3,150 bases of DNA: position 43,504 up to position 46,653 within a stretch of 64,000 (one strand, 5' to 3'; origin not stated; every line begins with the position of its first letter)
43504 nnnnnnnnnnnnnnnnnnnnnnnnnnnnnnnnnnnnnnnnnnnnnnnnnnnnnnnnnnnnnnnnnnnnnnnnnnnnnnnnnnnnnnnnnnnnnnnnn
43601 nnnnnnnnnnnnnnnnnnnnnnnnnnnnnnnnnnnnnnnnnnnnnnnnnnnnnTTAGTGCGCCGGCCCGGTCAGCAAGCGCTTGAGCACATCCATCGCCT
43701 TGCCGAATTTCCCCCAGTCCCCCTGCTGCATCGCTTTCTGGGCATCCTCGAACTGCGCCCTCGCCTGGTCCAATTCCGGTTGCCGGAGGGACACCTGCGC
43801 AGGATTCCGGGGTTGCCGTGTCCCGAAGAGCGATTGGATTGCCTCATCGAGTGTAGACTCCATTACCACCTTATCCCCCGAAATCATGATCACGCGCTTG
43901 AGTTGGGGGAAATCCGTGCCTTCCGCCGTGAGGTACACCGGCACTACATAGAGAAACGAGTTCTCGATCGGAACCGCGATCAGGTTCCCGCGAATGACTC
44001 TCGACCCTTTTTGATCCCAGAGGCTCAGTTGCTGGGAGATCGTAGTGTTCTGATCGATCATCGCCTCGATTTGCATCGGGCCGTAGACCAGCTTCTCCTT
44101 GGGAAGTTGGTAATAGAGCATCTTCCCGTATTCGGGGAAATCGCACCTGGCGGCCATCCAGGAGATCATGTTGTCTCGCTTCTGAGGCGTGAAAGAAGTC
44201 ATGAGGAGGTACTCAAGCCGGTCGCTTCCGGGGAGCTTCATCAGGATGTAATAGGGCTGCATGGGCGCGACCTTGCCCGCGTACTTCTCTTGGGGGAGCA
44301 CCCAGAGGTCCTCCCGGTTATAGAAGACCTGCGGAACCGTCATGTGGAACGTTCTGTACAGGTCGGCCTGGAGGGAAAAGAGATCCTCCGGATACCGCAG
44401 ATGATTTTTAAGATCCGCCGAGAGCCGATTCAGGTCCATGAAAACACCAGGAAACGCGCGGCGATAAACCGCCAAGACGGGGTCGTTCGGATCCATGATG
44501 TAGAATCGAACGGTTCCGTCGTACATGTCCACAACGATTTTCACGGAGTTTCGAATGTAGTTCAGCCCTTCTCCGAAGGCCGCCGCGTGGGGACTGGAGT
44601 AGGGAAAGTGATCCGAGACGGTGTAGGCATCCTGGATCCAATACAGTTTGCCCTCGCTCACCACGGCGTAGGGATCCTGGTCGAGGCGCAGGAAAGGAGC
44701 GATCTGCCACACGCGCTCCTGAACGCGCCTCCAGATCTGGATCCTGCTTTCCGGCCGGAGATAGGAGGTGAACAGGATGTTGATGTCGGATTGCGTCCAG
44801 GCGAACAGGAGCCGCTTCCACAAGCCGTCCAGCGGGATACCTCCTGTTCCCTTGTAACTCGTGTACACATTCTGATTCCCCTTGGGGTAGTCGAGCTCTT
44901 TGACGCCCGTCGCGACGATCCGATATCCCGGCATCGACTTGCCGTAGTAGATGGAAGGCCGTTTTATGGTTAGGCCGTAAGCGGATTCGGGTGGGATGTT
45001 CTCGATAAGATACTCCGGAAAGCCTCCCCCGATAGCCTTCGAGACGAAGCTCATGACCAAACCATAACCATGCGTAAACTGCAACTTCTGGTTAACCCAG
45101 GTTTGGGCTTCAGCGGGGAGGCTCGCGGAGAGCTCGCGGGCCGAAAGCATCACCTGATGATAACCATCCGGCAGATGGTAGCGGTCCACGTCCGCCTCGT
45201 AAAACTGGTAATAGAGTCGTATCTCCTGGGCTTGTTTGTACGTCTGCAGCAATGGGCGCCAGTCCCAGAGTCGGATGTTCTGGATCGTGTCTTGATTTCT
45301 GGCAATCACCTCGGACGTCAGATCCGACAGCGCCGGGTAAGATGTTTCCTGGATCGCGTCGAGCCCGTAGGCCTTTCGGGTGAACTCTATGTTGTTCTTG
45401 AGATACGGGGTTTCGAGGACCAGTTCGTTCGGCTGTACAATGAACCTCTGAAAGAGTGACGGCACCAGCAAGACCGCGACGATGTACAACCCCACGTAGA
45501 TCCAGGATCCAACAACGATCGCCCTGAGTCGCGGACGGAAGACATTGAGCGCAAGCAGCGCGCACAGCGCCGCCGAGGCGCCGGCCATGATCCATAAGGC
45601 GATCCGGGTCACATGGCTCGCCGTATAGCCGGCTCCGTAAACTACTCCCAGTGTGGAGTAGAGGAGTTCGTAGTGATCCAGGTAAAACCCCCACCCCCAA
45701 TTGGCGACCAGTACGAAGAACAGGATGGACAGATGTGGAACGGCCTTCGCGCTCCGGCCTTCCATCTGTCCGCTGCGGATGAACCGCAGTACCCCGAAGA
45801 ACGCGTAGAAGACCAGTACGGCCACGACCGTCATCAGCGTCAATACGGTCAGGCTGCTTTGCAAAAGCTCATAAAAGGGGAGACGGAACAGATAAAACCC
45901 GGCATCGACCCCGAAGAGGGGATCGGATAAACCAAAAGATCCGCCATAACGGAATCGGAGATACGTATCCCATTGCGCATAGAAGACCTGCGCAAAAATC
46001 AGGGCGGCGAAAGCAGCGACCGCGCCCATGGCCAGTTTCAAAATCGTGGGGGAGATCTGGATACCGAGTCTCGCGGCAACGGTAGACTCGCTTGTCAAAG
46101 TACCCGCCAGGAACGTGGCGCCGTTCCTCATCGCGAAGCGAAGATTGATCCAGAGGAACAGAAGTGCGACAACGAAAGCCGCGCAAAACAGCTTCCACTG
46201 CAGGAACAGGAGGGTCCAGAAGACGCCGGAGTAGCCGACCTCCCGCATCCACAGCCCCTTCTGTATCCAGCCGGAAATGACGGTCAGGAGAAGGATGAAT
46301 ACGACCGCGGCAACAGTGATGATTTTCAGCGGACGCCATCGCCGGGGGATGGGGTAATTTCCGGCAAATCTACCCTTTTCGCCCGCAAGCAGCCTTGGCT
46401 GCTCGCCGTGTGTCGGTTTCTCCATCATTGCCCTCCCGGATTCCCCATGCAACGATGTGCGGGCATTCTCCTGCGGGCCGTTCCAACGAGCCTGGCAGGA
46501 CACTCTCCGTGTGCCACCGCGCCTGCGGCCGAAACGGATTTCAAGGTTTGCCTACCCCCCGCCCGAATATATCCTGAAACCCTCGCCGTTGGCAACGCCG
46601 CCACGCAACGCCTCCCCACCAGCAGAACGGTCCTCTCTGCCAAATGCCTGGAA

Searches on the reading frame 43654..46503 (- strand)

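Call 49: search_protein_families(library=pfam, proteins=[window:43654-46503:-], max_evalue=0.00001)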
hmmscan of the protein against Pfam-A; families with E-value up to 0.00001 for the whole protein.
window:43654-46503:- (949 aa): 1 family
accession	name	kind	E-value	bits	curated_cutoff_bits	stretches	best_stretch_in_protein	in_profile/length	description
PF03699.18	UPF0182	-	7.8e-279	927.5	27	1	61-829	3-770/770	Uncharacterised protein family (UPF0182)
